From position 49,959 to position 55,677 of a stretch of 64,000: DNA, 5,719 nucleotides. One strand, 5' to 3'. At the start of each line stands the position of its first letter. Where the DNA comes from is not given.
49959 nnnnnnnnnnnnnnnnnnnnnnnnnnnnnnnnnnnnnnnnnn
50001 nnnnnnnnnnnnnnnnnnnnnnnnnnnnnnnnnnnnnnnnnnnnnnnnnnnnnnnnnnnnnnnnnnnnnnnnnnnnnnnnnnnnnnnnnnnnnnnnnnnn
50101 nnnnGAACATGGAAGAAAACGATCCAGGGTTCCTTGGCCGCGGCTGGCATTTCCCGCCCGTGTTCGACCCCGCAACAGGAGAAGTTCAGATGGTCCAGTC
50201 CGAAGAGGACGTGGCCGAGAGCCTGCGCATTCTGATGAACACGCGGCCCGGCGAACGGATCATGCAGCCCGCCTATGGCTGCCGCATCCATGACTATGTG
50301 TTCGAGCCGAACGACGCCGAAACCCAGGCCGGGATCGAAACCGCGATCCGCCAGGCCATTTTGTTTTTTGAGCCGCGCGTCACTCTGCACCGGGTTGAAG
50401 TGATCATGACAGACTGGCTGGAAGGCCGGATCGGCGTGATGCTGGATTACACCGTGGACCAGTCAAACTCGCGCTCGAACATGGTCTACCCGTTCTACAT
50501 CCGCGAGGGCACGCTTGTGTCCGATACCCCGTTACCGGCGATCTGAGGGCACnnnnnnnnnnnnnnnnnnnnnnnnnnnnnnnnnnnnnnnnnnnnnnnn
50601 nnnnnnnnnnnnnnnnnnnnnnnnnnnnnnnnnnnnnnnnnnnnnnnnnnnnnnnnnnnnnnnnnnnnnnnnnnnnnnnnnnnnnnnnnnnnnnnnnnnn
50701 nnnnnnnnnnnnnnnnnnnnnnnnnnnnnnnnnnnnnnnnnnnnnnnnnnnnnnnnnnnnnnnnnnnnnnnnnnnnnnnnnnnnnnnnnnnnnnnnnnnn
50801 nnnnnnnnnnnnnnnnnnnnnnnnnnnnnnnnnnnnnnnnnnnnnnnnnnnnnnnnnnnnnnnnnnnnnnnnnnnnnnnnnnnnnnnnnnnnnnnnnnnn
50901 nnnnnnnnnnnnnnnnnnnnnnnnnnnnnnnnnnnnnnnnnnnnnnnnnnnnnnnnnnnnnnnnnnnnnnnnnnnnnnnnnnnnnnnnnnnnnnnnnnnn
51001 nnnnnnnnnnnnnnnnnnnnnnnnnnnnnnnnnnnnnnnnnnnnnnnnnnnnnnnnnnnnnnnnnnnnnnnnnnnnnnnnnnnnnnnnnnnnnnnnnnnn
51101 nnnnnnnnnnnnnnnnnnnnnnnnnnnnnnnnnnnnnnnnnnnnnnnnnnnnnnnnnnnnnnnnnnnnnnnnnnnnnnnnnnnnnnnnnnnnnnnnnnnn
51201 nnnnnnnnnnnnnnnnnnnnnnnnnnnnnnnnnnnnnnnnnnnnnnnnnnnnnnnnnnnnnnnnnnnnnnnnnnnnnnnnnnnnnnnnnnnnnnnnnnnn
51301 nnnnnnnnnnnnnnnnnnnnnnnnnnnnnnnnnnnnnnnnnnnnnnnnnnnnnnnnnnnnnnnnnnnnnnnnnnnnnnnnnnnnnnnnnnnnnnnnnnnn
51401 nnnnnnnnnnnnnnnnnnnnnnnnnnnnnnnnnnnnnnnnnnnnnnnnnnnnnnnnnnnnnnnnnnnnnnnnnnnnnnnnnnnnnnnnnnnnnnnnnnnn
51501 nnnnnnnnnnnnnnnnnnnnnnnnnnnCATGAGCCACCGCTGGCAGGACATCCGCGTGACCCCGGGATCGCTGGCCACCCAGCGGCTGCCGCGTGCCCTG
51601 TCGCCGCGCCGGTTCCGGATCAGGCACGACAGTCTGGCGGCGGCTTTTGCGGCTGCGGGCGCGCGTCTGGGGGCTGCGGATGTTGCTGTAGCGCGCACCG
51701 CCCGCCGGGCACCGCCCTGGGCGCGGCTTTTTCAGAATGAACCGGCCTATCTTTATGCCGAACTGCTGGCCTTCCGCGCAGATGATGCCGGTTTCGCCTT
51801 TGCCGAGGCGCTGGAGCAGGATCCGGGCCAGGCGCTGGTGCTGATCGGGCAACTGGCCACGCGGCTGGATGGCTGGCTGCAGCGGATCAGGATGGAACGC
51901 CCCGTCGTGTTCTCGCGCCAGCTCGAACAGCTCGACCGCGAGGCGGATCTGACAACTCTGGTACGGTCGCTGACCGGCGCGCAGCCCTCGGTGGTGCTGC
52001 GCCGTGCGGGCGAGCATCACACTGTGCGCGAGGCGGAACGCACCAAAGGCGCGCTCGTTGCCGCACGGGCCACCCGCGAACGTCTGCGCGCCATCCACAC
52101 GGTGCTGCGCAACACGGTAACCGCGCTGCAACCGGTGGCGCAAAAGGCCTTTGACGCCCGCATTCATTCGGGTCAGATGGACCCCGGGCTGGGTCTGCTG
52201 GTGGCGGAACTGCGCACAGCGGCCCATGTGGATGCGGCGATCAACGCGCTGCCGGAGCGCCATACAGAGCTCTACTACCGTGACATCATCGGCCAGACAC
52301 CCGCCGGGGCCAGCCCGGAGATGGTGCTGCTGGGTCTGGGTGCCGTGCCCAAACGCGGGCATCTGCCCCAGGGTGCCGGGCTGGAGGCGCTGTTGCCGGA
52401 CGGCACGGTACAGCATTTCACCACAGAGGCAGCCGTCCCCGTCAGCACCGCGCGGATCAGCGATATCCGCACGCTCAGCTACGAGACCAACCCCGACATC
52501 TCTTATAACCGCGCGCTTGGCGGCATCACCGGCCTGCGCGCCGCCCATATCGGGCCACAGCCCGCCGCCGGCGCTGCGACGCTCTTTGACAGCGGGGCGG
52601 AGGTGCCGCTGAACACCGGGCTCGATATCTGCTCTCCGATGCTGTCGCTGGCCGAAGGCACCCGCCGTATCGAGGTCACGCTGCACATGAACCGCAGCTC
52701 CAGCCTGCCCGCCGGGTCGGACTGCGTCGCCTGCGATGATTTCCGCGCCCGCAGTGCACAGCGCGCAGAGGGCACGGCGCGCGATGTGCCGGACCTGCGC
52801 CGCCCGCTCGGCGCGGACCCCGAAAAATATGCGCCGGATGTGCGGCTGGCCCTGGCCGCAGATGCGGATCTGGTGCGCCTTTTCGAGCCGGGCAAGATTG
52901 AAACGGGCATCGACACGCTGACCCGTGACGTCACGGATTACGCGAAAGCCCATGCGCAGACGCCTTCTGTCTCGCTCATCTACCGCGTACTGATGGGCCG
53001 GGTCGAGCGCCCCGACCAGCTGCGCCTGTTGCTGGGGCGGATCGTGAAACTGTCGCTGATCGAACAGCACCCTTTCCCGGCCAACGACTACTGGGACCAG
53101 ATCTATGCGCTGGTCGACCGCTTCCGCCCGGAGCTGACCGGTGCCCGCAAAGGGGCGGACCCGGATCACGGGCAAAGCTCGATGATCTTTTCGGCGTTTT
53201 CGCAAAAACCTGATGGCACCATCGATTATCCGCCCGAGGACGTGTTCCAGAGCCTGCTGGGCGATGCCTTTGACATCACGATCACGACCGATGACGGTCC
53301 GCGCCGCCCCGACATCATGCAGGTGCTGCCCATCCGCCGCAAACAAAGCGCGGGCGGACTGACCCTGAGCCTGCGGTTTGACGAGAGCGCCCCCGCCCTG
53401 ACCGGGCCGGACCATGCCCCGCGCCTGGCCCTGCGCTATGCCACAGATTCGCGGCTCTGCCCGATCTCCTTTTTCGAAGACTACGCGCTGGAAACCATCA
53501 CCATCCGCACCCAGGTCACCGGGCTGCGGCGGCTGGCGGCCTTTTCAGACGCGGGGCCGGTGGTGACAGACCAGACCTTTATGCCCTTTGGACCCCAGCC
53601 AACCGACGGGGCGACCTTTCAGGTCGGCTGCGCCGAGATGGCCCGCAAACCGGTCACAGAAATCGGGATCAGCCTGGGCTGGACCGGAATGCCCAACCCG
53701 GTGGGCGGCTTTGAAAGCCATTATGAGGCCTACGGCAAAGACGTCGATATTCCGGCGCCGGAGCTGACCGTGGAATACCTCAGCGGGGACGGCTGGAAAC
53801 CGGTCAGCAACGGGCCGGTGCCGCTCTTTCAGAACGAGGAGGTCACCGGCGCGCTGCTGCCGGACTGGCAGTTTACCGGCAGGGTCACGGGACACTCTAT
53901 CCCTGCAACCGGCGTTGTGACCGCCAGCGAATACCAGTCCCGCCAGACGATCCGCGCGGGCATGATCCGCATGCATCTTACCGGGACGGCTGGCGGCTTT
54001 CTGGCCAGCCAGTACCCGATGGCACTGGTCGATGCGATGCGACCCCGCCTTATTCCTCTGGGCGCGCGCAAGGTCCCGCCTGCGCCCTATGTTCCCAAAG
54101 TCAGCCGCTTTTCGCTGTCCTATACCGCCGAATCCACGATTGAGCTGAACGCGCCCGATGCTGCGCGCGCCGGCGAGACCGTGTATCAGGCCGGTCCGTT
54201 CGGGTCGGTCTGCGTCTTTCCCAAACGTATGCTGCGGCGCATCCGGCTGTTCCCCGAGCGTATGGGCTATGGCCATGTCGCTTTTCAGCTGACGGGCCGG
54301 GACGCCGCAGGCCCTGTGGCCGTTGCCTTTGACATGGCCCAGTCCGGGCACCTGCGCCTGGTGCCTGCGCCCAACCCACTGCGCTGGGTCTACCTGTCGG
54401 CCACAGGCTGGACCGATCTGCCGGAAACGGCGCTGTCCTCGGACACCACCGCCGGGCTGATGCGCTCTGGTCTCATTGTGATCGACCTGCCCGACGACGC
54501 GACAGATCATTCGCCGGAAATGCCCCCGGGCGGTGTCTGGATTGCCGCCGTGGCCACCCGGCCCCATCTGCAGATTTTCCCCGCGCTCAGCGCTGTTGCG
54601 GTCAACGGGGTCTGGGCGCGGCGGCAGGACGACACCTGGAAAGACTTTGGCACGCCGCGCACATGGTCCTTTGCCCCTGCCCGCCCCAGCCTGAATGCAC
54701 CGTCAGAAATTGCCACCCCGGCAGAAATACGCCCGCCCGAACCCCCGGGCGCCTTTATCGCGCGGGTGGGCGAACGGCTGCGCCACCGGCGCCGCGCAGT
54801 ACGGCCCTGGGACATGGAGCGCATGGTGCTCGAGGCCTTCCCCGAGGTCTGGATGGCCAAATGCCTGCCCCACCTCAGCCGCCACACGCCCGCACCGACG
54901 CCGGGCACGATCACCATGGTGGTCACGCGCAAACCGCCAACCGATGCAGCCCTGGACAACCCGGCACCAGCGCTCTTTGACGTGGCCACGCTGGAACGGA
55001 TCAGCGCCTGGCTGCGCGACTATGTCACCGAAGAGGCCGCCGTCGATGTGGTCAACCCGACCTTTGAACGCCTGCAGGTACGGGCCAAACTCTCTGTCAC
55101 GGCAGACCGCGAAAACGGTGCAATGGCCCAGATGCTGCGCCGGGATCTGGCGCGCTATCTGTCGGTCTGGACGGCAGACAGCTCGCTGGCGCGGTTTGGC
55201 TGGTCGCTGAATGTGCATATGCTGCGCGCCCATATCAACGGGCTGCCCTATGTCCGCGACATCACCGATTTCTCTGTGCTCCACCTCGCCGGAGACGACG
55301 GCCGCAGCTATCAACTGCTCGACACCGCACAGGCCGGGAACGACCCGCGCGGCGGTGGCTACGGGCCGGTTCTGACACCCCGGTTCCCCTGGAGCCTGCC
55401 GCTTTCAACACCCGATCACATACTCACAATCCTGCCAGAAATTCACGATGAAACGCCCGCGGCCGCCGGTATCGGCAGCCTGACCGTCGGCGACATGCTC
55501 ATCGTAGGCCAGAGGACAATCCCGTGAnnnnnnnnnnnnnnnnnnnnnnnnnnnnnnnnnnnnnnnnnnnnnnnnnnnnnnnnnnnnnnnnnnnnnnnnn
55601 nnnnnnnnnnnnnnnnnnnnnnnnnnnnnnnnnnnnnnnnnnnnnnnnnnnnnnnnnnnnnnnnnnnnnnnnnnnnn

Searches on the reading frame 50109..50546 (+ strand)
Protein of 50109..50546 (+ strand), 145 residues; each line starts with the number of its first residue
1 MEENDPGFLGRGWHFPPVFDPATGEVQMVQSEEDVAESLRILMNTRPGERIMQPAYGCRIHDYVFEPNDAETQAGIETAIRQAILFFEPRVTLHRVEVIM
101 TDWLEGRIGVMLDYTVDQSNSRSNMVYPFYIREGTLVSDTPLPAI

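Call 3: search_protein_families(library=pfam, proteins=[window:50109-50546:+], max_evalue=1)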
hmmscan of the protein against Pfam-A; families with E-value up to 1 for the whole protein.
window:50109-50546:+ (145 aa): 1 family
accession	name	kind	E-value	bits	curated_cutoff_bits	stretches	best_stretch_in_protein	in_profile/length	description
PF04965.19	GPW_gp25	-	2.7e-26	91.6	27.2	1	30-120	2-95/96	Baseplate wedge protein gp25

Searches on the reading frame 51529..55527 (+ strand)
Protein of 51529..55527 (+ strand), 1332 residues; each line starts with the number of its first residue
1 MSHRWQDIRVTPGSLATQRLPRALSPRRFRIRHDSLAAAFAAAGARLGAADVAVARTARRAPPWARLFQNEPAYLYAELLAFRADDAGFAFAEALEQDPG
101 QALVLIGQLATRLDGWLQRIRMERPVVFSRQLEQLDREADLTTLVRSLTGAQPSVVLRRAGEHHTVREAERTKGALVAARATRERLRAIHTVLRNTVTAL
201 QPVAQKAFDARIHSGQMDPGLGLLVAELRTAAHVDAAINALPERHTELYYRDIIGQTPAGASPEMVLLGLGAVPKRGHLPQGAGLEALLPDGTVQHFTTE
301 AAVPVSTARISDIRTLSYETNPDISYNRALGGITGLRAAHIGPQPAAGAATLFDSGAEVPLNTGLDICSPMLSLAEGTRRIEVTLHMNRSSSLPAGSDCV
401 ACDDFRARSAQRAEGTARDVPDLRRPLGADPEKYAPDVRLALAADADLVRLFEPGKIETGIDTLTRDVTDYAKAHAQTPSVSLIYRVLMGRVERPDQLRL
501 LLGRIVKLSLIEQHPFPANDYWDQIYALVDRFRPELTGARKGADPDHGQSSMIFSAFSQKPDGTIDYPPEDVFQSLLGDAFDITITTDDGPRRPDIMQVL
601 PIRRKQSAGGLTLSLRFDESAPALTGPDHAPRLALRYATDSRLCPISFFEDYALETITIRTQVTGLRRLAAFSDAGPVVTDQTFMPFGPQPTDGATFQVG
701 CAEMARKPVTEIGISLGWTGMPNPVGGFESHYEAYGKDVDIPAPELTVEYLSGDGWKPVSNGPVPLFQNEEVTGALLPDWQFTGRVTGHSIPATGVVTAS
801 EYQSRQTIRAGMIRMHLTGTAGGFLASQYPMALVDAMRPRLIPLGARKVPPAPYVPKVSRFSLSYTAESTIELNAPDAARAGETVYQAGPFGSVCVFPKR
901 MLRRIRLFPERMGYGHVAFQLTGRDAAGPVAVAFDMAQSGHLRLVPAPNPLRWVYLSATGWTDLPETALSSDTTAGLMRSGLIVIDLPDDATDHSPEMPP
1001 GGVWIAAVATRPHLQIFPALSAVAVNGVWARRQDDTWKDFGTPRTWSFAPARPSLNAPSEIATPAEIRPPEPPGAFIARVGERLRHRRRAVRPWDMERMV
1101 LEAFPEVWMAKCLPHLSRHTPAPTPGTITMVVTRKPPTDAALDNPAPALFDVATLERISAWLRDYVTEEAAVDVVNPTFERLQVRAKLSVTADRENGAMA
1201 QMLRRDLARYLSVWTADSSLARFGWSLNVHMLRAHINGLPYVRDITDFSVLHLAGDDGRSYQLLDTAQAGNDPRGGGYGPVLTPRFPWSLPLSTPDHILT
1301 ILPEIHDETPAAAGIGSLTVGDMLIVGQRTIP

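Call 3: search_protein_families(library=pfam, proteins=[window:51529-55527:+], max_evalue=1)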
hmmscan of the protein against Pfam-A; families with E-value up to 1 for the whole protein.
window:51529-55527:+ (1332 aa): 0 families

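Call 8: search_protein_families(library=ncbifam, proteins=[window:51529-55527:+], max_evalue=0.1)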
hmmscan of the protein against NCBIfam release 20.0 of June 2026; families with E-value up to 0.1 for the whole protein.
window:51529-55527:+ (1332 aa): 0 families

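Call 16: search_solved_structures(query=window:51529-55527:+, max_evalue=1)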
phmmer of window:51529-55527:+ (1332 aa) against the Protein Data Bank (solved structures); distinct sequences matched with E-value up to 1: 6.
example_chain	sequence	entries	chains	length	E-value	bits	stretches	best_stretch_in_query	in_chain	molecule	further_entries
9rce_A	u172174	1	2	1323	2.3e-89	304.2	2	572-1327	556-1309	Baseplate protein J-like domain-containing protein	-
7aeb_G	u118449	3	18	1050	2.8e-45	158.1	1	648-1252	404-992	Baseplate_J domain-containing protein | Baseplate protein J-like domain-containing protein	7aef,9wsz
7b5h_AH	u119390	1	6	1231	7.8e-35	123.5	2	849-1229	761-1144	All3317 protein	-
9qgl_A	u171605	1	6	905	6e-21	77.5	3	951-1251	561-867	Photorhabdus luminescens subsp. laumondii TTO1 complete genome segment 6/17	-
6j0n_J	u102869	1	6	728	2.6e-20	75.4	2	948-1256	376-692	Pvc11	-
6rao_I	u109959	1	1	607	1.1e-08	36.9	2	952-1256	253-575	Afp11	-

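Call 56: find_related_loci(query=A4, collection=metagenome_contigs, flank=10000)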
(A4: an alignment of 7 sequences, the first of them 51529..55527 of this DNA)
Query A4 (1332 aa) in metagenome_contigs; peptide patterns used: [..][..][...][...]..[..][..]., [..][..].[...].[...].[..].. (x = any residue, [..] = any of these).
248 stretches matched a pattern; 3 encode a relative of the query (tblastn E <= 1e-3); 3 distinct loci.
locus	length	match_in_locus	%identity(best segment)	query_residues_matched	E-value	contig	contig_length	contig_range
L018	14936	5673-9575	51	3-1330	0e+0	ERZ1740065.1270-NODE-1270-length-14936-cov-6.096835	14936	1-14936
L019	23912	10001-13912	44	5-1332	0e+0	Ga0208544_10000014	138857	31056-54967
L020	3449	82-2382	38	573-1331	2e-152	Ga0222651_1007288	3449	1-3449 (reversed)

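Call 57: find_related_loci(query=A4, collection=viral_contigs, flank=10000)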
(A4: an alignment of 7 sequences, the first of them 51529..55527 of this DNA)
Query A4 (1332 aa) in viral_contigs; peptide patterns used: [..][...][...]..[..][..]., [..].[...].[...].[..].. (x = any residue, [..] = any of these).
64 stretches matched a pattern, but none encodes a relative of the query by tblastn (E <= 1e-3).

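Call 59: find_homologous_proteins(query=A4, max_evalue=1e-10)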
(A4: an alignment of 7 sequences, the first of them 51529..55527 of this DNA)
Query A4 (7 sequences) (1332 aa, profile of the alignment): 30 proteins with E <= 1e-10 among 8000 candidates.
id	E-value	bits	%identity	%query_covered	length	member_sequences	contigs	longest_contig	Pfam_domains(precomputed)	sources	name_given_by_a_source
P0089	0.0e+0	2181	64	100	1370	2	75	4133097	-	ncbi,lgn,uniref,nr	ncbi:hypothetical protein CEP88_10300 [Roseobacter denitrificans]|uniref:Baseplate protein J-like do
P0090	0.0e+0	2160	100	100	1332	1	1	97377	-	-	-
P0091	0.0e+0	2110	64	100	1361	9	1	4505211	-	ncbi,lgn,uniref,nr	ncbi:hypothetical protein [Roseobacter litoralis]|uniref:Baseplate protein J-like domain-containing 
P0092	0.0e+0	2104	64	100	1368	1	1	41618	-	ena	-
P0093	0.0e+0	2029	79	100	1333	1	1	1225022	-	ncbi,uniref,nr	ncbi:hypothetical protein [uncultured Roseobacter sp.]|uniref:hypothetical protein n=1 Tax=unculture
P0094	0.0e+0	1967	67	100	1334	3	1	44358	-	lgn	-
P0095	0.0e+0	1947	69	100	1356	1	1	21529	-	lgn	-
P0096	0.0e+0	1942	69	100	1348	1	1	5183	-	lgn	-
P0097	0.0e+0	1940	66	100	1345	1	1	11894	-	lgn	-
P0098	0.0e+0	1931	67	100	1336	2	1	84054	-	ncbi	ncbi:MAG: hypothetical protein AAF999_14100 [Pseudomonadota bacterium]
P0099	0.0e+0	1912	65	100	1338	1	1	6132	-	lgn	-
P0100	0.0e+0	1907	64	100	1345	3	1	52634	-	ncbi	ncbi:MAG: hypothetical protein ABJL72_16815 [Roseobacter sp.]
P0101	0.0e+0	1895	65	100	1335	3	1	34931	-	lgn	-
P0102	0.0e+0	1893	65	100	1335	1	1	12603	-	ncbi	-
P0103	0.0e+0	1765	58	100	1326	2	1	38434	-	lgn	-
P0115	0.0e+0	1625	51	100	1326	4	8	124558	-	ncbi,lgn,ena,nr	ncbi:MAG: hypothetical protein OSA51_05005 [Octadecabacter sp.]|nr:hypothetical protein [Octadecabac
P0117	2.1e-81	292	27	49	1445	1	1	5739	-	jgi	jgi:hypothetical protein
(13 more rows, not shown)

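Call 60: find_encoding_contigs(protein=P0117, flank=10000, max_places=2)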
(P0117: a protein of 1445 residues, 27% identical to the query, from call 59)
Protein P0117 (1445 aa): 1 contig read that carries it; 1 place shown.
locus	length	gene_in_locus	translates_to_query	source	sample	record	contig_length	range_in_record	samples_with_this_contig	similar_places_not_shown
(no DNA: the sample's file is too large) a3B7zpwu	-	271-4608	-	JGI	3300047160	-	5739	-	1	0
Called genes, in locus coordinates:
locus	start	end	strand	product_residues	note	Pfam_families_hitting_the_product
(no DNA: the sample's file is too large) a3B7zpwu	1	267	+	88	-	?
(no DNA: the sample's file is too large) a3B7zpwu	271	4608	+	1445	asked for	-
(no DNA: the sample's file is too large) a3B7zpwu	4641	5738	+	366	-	?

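Call 61: find_encoding_contigs(protein=P0115, flank=10000, max_places=1)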
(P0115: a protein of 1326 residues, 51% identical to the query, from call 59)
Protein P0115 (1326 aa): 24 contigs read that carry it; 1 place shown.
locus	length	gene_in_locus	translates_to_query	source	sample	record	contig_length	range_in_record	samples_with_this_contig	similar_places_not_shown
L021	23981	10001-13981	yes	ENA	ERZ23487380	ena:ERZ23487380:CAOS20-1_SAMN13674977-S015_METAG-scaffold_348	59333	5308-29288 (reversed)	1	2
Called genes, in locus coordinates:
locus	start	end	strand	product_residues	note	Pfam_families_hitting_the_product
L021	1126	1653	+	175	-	PF14065:Pvc16_N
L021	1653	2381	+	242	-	-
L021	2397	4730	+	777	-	PF16184:Cadherin_3, PF17482:Phage_sheath_1C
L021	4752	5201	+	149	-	PF06841:Phage_T4_gp19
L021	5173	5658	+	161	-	PF06841:Phage_T4_gp19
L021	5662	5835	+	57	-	-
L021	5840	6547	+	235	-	PF19266:CIS_tube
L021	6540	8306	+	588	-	PF04717:Phage_base_V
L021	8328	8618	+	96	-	PF05488:PAAR_motif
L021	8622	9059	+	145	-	PF04965:GPW_gp25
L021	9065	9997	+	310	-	-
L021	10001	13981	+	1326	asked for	-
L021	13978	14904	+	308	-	-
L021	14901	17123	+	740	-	-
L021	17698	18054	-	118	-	-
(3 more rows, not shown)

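Call 83: search_dna_similar(query=window:51529-55527:+, collection=plasmids, mode=protein, max_evalue=1e-10, max_rows=25)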
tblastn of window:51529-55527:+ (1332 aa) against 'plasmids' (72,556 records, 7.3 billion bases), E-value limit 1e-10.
Records with a match: 7; places in all: 7; records where one place covers at least 80% of the query: 0.
Best place of each record, by identity: <60% 7.
By first word of the organism name: Persicobacter 2; Parabacteroides 1; Aureibacter 1; Pararhizobium 1; Mycetohabitans 1; Azospirillum 1.
By predicted mobility (MOB-suite, as given by PLSDB): non-mobilizable 7.
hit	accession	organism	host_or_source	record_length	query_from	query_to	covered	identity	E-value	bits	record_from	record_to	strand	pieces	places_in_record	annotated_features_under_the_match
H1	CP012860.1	Persicobacter sp. JZB09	cell culture,soil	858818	579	1326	56%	25.7%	7e-68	261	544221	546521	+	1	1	record has no annotation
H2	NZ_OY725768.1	Parabacteroides distasonis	-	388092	576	1328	57%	24.1%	2e-43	182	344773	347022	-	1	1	hypothetical protein | ATP-binding protein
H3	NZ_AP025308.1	Aureibacter tunicatorum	-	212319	573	1327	57%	23.4%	1e-61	241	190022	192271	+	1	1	hypothetical protein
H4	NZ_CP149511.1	Pararhizobium sp. A13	Aeschynomene indica,cell ...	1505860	622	1255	48%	26.7%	2e-39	169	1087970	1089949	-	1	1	none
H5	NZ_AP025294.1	Persicobacter psychrovividus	-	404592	631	1326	52%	23.1%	2e-54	218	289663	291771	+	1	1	hypothetical protein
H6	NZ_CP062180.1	Mycetohabitans endofungorum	Rhizopus microsporus,bacterial ...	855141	655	1250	45%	23.5%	2e-20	106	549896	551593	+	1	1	hypothetical protein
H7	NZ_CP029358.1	Azospirillum thermophilum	cell culture,hot spring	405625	850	1248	30%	28.0%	3e-19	102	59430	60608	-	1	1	hypothetical protein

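Call 84: get_annotated_region(hit=H4, flank=9000)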
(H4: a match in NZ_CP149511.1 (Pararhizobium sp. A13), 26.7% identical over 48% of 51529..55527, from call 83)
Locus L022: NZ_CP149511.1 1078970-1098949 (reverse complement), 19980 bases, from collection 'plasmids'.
description: Pararhizobium sp. A13 plasmid pPspA13b, complete sequence
organism: Pararhizobium sp. A13 (NCBI taxid 3133975)
taxonomy: Bacteria; Pseudomonadota; Alphaproteobacteria; Hyphomicrobiales; Rhizobiaceae; Pararhizobium; Pararhizobium sp. A13
host: -; source: Aeschynomene indica,cell culture,root-nodule; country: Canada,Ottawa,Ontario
typing (MOB-suite, as given by PLSDB): non-mobilizable; mating-pair formation MPF_T
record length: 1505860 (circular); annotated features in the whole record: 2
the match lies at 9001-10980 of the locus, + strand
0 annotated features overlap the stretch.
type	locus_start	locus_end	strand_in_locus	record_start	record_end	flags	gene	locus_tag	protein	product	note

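Call 85: get_annotated_region(hit=H3, flank=9000)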
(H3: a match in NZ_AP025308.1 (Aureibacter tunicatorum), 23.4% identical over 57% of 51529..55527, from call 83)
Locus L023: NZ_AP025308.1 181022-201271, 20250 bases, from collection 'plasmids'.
description: Aureibacter tunicatorum strain NBRC 107587 plasmid pAT3, complete sequence
organism: Aureibacter tunicatorum (NCBI taxid 866807)
taxonomy: Bacteria; Bacteroidota; Cytophagia; Cytophagales; Persicobacteraceae; Aureibacter; Aureibacter tunicatorum
host: -; source: -; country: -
typing (MOB-suite, as given by PLSDB): non-mobilizable
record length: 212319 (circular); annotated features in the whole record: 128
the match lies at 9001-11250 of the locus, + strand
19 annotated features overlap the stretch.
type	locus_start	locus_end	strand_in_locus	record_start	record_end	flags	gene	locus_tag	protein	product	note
CDS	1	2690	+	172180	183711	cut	-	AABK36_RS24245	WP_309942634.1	contractile injection system tape measure protein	-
CDS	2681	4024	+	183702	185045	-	-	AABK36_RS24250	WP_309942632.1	ATP-binding protein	-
CDS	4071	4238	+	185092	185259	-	-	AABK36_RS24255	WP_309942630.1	DUF5908 family protein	-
CDS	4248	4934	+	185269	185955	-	-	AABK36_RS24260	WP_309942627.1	hypothetical protein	-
CDS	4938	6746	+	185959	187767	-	vgrG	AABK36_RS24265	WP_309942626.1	type VI secretion system tip protein VgrG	-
CDS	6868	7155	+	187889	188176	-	-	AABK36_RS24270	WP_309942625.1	PAAR domain-containing protein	-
CDS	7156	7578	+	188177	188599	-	-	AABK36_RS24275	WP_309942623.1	GPW/gp25 family protein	-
CDS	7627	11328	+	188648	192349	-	-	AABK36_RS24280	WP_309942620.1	hypothetical protein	-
CDS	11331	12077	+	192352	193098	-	-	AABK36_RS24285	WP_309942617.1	hypothetical protein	-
CDS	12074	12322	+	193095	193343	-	-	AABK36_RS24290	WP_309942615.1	hypothetical protein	-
CDS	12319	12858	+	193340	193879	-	-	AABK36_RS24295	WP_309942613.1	DUF4255 domain-containing protein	-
CDS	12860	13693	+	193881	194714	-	-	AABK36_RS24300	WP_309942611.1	hypothetical protein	-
CDS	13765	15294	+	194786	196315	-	-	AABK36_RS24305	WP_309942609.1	phage tail sheath subtilisin-like domain-containing protein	-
CDS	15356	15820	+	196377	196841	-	-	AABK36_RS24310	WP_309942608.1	phage tail protein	-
CDS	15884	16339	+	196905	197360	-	-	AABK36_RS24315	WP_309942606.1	phage tail protein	-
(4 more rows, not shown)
